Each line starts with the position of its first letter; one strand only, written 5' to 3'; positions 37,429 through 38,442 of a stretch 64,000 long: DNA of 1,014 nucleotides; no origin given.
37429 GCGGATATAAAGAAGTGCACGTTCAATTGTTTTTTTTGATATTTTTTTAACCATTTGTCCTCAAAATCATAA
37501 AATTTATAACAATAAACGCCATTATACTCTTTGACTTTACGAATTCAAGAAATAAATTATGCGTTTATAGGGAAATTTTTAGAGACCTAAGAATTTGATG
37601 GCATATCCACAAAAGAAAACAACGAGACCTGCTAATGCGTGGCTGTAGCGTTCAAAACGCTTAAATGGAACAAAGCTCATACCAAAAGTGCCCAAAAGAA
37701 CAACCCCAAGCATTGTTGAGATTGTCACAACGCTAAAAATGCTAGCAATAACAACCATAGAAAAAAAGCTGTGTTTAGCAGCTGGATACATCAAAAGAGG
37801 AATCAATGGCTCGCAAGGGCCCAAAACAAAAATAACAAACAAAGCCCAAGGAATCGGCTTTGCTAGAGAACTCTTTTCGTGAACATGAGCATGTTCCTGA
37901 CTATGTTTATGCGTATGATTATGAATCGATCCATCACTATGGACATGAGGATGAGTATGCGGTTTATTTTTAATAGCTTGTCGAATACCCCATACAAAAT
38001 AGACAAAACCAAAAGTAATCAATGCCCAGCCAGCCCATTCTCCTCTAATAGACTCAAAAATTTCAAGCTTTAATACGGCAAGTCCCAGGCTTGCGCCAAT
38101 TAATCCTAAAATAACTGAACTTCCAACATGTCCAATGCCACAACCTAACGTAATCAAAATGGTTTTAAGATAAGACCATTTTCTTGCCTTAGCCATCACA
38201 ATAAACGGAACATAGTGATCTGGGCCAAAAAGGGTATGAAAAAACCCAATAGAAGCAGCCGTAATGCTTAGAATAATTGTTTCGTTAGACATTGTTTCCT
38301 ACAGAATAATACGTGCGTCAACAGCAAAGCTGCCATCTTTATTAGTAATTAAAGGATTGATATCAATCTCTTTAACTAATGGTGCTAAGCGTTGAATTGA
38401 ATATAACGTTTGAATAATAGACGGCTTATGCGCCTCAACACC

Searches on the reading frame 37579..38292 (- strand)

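Call 9: search_protein_families(library=pfam, proteins=[window:37579-38292:-], max_evalue=0.001)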
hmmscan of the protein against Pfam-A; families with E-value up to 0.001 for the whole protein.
window:37579-38292:- (237 aa): 1 family
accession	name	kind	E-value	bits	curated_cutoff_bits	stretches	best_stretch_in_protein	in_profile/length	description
PF13386.12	DsbD_2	-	7.9e-06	26.3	24.9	1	60-230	44-198/199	Cytochrome C biogenesis protein transmembrane region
